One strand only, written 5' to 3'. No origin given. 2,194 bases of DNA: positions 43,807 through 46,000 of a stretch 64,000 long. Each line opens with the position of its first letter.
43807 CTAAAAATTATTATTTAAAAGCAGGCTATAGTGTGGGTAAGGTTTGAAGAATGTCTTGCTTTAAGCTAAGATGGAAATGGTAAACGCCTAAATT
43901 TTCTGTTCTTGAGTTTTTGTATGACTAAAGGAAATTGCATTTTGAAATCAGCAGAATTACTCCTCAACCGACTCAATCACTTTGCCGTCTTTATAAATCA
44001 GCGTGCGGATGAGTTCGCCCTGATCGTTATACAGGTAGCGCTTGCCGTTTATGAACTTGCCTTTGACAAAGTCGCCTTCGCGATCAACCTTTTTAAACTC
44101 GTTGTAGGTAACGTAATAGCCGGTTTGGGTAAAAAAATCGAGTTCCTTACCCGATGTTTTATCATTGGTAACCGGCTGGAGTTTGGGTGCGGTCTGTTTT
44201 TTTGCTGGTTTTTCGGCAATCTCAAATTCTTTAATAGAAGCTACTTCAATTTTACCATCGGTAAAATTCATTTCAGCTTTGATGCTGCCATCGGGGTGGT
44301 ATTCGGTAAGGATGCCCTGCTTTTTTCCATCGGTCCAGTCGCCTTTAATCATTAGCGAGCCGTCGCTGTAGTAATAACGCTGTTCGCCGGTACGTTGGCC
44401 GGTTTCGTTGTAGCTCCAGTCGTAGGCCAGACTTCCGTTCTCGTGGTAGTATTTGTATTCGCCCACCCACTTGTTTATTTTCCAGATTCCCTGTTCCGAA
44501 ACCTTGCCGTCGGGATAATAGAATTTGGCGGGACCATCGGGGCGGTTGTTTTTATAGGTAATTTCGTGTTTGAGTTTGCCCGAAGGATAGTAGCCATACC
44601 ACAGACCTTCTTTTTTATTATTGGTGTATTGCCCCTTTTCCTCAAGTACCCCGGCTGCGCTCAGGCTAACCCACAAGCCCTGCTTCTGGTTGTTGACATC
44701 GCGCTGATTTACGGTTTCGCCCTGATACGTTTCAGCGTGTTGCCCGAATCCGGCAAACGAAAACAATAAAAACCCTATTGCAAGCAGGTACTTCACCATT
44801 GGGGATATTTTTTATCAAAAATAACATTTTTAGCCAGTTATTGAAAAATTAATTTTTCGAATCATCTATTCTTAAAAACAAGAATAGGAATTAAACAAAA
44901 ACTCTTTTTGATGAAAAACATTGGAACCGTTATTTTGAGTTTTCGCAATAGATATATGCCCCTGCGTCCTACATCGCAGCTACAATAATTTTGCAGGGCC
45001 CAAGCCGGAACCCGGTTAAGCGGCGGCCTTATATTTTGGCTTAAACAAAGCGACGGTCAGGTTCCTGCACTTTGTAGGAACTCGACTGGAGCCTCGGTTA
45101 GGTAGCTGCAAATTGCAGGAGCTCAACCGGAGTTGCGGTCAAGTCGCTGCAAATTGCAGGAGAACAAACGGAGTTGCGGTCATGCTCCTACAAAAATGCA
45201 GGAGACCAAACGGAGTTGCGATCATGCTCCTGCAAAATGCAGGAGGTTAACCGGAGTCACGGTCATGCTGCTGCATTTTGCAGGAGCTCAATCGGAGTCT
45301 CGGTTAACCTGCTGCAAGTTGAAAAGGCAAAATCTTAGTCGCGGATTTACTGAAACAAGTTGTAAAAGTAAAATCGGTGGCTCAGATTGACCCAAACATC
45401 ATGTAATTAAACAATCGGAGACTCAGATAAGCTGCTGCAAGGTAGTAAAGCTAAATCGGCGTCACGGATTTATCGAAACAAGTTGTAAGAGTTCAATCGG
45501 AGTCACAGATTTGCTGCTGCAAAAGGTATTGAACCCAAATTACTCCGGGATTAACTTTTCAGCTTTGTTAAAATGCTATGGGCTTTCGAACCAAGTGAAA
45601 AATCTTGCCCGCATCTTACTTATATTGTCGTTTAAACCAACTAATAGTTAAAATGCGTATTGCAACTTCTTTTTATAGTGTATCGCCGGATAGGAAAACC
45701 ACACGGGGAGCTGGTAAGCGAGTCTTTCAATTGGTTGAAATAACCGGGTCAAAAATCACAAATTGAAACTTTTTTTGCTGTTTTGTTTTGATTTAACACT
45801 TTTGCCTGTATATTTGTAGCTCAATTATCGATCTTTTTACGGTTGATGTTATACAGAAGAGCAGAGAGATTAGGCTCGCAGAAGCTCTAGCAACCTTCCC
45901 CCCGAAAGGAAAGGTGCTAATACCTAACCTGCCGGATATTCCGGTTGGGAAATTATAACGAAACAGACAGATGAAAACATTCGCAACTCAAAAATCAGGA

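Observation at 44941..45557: About 15 tandem 41-bp hairpin-bearing units in the divergent region upstream of the SAM riboswitch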

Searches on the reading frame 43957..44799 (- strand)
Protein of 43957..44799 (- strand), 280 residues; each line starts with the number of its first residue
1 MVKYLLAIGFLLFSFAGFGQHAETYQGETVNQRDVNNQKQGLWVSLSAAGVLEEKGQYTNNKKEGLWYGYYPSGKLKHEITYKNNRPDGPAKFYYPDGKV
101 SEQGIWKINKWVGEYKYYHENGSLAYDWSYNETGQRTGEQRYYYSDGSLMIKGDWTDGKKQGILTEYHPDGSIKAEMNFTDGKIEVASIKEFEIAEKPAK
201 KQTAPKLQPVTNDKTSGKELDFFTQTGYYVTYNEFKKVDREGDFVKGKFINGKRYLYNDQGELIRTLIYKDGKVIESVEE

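Call 10: find_encoding_contigs(protein=window:43957-44799:-, flank=10000, max_places=10)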
Protein window:43957-44799:- (280 aa): 3 contigs read that carry it; 3 places shown.
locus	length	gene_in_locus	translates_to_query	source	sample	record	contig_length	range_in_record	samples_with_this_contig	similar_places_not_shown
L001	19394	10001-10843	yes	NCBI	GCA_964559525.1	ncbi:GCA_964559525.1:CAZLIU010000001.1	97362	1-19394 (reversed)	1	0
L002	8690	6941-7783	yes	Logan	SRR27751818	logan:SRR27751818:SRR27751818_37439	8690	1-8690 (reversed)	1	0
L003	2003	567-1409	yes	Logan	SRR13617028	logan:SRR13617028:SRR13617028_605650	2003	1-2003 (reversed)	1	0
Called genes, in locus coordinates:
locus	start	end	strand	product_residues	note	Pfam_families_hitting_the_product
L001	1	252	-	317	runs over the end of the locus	PF02219:MTHFR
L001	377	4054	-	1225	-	PF02574:S-methyl_trans, PF00809:Pterin_bind, PF02607:B12-binding_2, PF02310:B12-binding, PF02965:Met_synt_B12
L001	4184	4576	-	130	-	PF13366:PDDEXK_3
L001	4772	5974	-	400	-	PF03447:NAD_binding_3, PF00742:Homoserine_dh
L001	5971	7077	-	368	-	PF00561:Abhydrolase_1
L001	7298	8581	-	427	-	PF01053:Cys_Met_Meta_PP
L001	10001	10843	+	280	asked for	PF07661:MORN_2 (weak)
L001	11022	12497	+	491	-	PF00133:tRNA-synt_1 (faint), PF01406:tRNA-synt_1e, PF09334:tRNA-synt_1g (faint), PF09190:DALR_2 (weak), PF23493:CysS_C (weak)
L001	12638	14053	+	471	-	PF01336:tRNA_anti-codon, PF00152:tRNA-synt_2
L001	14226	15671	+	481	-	PF00309:Sigma54_AID, PF04963:Sigma54_CBD, PF04552:Sigma54_DBD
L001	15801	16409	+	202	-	PF01569:PAP2 (weak)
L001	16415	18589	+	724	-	PF22896:OB_RNR_1st (weak), PF08206:OB_RNB (weak), PF17849:OB_Dis3, PF17876:CSD2, PF00773:RNB, PF00575:S1 (weak)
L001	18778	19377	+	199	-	PF00440:TetR_N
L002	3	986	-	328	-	?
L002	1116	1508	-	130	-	PF13366:PDDEXK_3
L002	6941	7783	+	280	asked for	PF07661:MORN_2 (weak)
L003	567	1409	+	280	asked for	PF07661:MORN_2 (weak)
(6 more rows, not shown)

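Call 18: find_homologous_proteins(query=window:43957-44799:-, max_evalue=1e-10)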
Query window:43957-44799:- (280 aa): 204 proteins with E <= 1e-10 among 1851 candidates; the best 120 are listed.
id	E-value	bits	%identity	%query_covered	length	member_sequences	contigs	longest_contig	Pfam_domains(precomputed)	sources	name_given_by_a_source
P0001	8.5e-177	605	95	100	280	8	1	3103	PF07661.20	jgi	jgi:antitoxin component YwqK of YwqJK toxin-antitoxin module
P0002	2.4e-147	508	78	100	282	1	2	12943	PF07661.20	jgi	jgi:antitoxin component YwqK of YwqJK toxin-antitoxin module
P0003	5.7e-146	503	77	100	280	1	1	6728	PF07661.20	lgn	-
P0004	1.1e-136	473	73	100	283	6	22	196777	PF07661.20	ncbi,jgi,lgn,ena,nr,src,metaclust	ncbi:MAG TPA: hypothetical protein DCQ26_09720 [Marinilabiliales bacterium]|nr:MAG: hypothetical pro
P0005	1.5e-134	466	71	100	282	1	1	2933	PF07661.20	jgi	-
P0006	2.9e-134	465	70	100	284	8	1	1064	PF07661.20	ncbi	-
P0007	7.4e-134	464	72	100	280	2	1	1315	PF07661.20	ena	-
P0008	1.6e-133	463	71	100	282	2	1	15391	PF07661.20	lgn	-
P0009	3.3e-133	462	71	100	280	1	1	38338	PF07661.20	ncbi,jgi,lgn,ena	-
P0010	5.0e-133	461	71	100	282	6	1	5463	PF07661.20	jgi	jgi:antitoxin component YwqK of YwqJK toxin-antitoxin module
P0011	2.3e-132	459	72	100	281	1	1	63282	PF07661.20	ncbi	-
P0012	5.5e-132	457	71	100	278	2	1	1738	PF07661.20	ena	-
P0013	6.0e-132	457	70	100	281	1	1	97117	PF07661.20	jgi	-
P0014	2.3e-131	455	72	94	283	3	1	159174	PF07661.20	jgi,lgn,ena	-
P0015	8.0e-131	454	67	100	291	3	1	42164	PF07661.20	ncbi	-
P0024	2.0e-123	429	63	100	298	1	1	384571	PF07661.20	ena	-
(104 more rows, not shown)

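Call 19: find_encoding_contigs(protein=P0002, flank=6000, max_places=2)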
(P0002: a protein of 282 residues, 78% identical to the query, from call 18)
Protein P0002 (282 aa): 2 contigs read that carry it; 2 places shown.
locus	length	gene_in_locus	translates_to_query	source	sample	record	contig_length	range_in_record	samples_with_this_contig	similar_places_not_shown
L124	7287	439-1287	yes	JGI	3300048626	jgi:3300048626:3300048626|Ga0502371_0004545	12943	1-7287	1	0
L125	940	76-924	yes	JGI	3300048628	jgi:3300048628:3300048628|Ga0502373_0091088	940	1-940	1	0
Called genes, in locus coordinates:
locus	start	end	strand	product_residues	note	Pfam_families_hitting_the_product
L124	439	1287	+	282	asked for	PF07661:MORN_2 (faint)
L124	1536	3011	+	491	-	PF00133:tRNA-synt_1 (faint), PF01406:tRNA-synt_1e, PF09334:tRNA-synt_1g, PF09190:DALR_2, PF23493:CysS_C (weak)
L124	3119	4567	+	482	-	PF01336:tRNA_anti-codon, PF00152:tRNA-synt_2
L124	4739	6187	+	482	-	PF00309:Sigma54_AID, PF04963:Sigma54_CBD, PF04552:Sigma54_DBD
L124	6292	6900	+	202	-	-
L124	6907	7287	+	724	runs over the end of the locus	PF22896:OB_RNR_1st (weak), PF08206:OB_RNB, PF17849:OB_Dis3, PF17876:CSD2, PF00773:RNB, PF00575:S1 (weak)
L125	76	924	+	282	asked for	PF07661:MORN_2 (faint)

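Call 20: find_encoding_contigs(protein=P0004, flank=6000, max_places=3)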
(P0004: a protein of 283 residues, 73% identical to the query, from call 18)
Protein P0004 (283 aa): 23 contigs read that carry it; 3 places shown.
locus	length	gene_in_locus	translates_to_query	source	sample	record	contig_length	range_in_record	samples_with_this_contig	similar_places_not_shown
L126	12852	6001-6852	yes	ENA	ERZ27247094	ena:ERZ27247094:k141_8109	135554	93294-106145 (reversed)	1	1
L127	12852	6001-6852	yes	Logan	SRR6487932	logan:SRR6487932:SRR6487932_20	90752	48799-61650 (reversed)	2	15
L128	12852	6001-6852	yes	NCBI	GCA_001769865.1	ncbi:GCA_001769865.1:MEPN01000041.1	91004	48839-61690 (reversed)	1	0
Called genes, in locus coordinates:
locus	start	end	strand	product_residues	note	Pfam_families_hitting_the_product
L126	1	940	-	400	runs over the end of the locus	PF03447:NAD_binding_3, PF00742:Homoserine_dh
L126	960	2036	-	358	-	PF00561:Abhydrolase_1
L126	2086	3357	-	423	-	PF01053:Cys_Met_Meta_PP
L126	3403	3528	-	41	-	-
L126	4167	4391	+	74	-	PF21748:UPF0150 (weak)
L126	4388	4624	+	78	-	PF07927:HicA_toxin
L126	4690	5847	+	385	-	-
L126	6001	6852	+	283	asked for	PF07661:MORN_2 (weak)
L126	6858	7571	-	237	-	PF00156:Pribosyltran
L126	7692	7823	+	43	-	-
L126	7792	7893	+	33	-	-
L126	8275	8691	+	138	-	-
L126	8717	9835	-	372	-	PF01979:Amidohydro_1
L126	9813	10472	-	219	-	-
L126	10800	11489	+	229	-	PF20042:DUF6444 (weak)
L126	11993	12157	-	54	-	-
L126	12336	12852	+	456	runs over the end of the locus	PF02878:PGM_PMM_I, PF02879:PGM_PMM_II, PF02880:PGM_PMM_III, PF00408:PGM_PMM_IV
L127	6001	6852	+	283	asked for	PF07661:MORN_2 (weak)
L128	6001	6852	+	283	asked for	PF07661:MORN_2 (weak)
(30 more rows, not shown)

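Call 21: find_encoding_contigs(protein=P0014, flank=6000, max_places=2)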
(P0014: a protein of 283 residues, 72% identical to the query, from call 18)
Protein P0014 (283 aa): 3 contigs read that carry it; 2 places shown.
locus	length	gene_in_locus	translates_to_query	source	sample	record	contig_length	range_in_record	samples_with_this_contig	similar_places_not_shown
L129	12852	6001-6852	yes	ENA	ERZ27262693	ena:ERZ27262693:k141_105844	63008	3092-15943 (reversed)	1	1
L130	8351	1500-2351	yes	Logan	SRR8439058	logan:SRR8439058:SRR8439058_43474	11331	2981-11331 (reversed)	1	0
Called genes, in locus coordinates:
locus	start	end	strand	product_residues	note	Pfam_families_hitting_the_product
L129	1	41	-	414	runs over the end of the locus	PF00702:Hydrolase, PF08282:Hydrolase_3 (faint), PF12710:HAD, PF13419:HAD_2 (weak), PF01128:IspD (weak), PF12804:NTP_transf_3 (weak)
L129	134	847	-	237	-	PF00483:NTP_transferase (weak), PF01128:IspD, PF12804:NTP_transf_3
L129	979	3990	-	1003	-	PF04760:IF2_N, PF00009:GTP_EFTU, PF01926:MMR_HSR1, PF22042:EF-G_D2, PF11987:IF-2, PF03144:GTP_EFTU_D2 (weak)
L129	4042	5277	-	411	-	PF08529:NusA_N, PF00013:KH_1 (faint), PF07650:KH_2 (faint), PF13184:KH_NusA_1st, PF26594:KH_NusA_2nd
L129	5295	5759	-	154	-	PF02576:RimP_N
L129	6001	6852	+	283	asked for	PF07661:MORN_2 (faint)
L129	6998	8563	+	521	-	PF00890:FAD_binding_2, PF01266:DAO (weak), PF07992:Pyr_redox_2 (faint), PF02910:Succ_DH_flav_C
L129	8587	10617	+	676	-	PF05572:Peptidase_M43, PF00801:PKD, PF18911:PKD_4, PF18962:Por_Secre_tail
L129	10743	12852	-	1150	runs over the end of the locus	PF03929:PepSY_TM, PF13370:Fer4_13, PF13459:Fer4_15, PF08984:DUF1858, PF10006:DUF2249 (faint), PF09084:NMT1 (weak)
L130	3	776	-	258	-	?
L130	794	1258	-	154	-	PF02576:RimP_N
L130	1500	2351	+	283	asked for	PF07661:MORN_2 (faint)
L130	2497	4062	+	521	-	PF00890:FAD_binding_2, PF01266:DAO (weak), PF07992:Pyr_redox_2 (faint), PF02910:Succ_DH_flav_C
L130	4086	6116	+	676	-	PF05572:Peptidase_M43, PF00801:PKD, PF18911:PKD_4, PF18962:Por_Secre_tail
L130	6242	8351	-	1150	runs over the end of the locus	PF03929:PepSY_TM, PF13370:Fer4_13, PF13459:Fer4_15, PF08984:DUF1858, PF10006:DUF2249 (faint), PF09084:NMT1 (weak)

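Call 22: find_encoding_contigs(protein=P0024, flank=6000, max_places=2)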
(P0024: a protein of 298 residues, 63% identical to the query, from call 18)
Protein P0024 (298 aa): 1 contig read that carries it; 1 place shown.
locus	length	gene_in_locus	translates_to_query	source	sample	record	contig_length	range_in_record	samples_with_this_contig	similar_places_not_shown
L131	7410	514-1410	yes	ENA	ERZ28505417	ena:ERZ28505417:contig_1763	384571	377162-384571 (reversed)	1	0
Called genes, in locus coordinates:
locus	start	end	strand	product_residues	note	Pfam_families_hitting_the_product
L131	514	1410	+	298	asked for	PF07661:MORN_2 (faint)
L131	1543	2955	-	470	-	PF00578:AhpC-TSA, PF08534:Redoxin, PF14595:Thioredoxin_9 (faint), PF13098:Thioredoxin_2 (weak), PF13905:Thioredoxin_8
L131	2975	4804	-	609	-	PF00801:PKD, PF18911:PKD_4, PF00801:PKD, PF18911:PKD_4, PF09603:Fib_succ_major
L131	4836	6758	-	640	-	PF00801:PKD, PF18911:PKD_4, PF09603:Fib_succ_major, PF18911:PKD_4, PF00801:PKD, PF09603:Fib_succ_major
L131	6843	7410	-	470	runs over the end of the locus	PF06452:CBM9_1, PF09603:Fib_succ_major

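Call 30: find_encoding_contigs(protein=P0001, flank=6000, max_places=6)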
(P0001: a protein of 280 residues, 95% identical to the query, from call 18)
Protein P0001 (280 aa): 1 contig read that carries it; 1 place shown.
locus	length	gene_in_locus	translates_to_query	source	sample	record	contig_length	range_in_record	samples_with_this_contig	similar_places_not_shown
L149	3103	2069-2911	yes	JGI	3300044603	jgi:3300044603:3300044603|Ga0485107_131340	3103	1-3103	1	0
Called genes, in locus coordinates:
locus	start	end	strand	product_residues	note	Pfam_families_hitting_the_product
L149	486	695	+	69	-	-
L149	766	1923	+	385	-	-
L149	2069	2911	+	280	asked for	PF07661:MORN_2 (weak)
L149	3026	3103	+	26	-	?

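Call 31: find_encoding_contigs(protein=P0003, flank=6000, max_places=3)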
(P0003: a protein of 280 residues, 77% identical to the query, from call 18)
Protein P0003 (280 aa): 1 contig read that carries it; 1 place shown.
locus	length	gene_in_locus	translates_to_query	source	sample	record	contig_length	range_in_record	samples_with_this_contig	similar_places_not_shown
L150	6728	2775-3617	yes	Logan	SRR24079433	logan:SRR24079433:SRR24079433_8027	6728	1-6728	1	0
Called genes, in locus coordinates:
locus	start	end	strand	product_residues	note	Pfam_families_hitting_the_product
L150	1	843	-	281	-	?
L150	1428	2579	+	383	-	-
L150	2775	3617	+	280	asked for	PF07661:MORN_2 (faint)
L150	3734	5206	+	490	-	PF00133:tRNA-synt_1 (faint), PF01406:tRNA-synt_1e, PF09334:tRNA-synt_1g (weak), PF09190:DALR_2 (weak), PF23493:CysS_C (weak)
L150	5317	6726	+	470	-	?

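Call 43: search_protein_families(library=pfam, proteins=[L149:766-1923:+, L149:486-695:+, window:43957-44799:-], max_evalue=0.1)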
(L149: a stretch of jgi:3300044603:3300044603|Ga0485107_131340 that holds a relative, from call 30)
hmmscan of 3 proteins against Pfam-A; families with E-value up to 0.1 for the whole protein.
L149:766-1923:+ (385 aa): 0 families

L149:486-695:+ (69 aa): 0 families

window:43957-44799:- (280 aa): 2 families
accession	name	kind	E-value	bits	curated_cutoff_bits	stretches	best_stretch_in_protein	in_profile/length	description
PF07661.19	MORN_2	-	4.8e-24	82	29.6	4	63-84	1-22/22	MORN repeat variant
PF02493.26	MORN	-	0.0042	17.3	22.5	0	82-99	5-22/23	MORN repeat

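Call 44: search_protein_families(library=ncbifam, proteins=[L149:766-1923:+, L149:486-695:+, window:43957-44799:-], max_evalue=0.1)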
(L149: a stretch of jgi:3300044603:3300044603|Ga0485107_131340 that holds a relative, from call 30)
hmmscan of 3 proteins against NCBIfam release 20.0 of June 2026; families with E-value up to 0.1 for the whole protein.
L149:766-1923:+ (385 aa): 0 families

L149:486-695:+ (69 aa): 1 family
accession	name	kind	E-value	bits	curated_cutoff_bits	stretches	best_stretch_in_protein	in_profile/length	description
NF040663.1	salivaricin_M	equivalog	0.096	12.4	60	0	8-23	24-39/57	salivaricin M family lantibiotic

window:43957-44799:- (280 aa): 1 family
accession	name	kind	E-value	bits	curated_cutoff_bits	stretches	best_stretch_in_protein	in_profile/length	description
NF033566.1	adhes_LIC20035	equivalog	1.8e-14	53.4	250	2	34-150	159-289/434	LIC20035 family adhesin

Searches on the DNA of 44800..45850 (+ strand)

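Call 40: search_rna_families(source=window, start=44800, end=45850, threshold=evalue, max_evalue=10)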
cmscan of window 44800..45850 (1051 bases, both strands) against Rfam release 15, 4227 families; matches with E-value up to 10: 13.
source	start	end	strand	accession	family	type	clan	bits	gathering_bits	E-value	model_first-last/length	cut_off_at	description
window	45197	45316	-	RF04102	MIR6457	Gene; miRNA;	-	27.3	140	0.0066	1-177/177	no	MIR6457 microRNA precursor family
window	45226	45287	-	RF03781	mir-4524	Gene; miRNA;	-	21.3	68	0.12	1-84/84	no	mir-4524 microRNA precursor family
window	45226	45287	+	RF03781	mir-4524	Gene; miRNA;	-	21.3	68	0.12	1-84/84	no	mir-4524 microRNA precursor family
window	44819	44864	+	RF02119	FTX_1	Gene; lncRNA;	-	20.5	50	0.25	25-71/71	no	FTX transcript, XIST regulator conserved region 1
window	44837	44914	-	RF01455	DPB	Cis-reg;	-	17.9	40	9.2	1-86/86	no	Stem loopII regulatory element in POLB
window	44889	44976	+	RF01710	Lacto-usp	Gene; sRNA;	-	17.4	50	9.9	1-90/90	no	Lacto-usp RNA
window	45724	45769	-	RF01319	CRISPR-DR6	Gene; CRISPR;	-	16.3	39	3.5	1-30/30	no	CRISPR RNA direct repeat element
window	44855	44891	+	RF01377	CRISPR-DR64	Gene; CRISPR;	CL00015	16.3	40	9.7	1-37/37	no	CRISPR RNA direct repeat element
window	45553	45615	-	RF01839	eeev_FSE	Cis-reg; frameshift_element;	-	15.4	80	4.7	1-73/73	no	eastern equine encephalitis ribosomal frameshift element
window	45769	45799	-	RF01335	CRISPR-DR22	Gene; CRISPR;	-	14.8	50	5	1-36/36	no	CRISPR RNA direct repeat element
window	45195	45238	+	RF03636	MIR4376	Gene; miRNA;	-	14.8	60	9.6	1-88/88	no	MIR4376 microRNA precursor family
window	45036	45091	+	RF02147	MEG8_3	Gene; lncRNA;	-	11.9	40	4.1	1-66/66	no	Maternally expressed 8 exon 3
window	45226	45287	+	RF02687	RAGATH-8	Gene; sRNA;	-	9.7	86.7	7.1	1-276/276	no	RAGATH-8 RNA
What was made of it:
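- On CRISPR array: Only sub-threshold CRISPR-DR hits lie outside the array (call 40).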

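Call 59: search_dna_similar(query=window:44941-45760:+, collection=plasmids, mode=distant, max_evalue=0.01, max_rows=10)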
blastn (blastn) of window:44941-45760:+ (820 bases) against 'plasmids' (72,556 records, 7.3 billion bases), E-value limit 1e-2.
No match.

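Call 60: search_dna_similar(query=window:44941-45760:+, collection=phages, mode=distant, max_evalue=0.01, max_rows=10)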
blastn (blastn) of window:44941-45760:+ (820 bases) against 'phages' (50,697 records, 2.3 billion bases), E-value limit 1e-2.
No match.
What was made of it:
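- Closest known: Plasmid centromere arrays such as F sopC. Different: This array is chromosomal, in a housekeeping locus, with no adjacent partition genes and no plasmid or phage match (calls 59, 60).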

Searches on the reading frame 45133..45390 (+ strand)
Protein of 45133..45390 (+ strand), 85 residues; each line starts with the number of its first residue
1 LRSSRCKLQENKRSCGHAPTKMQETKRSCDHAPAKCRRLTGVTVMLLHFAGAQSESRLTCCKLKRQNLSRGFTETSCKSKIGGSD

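Call 43: search_protein_families(library=pfam, proteins=[window:45133-45390:+], max_evalue=0.1)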
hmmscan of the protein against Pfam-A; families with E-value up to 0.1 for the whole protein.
window:45133-45390:+ (85 aa): 0 families
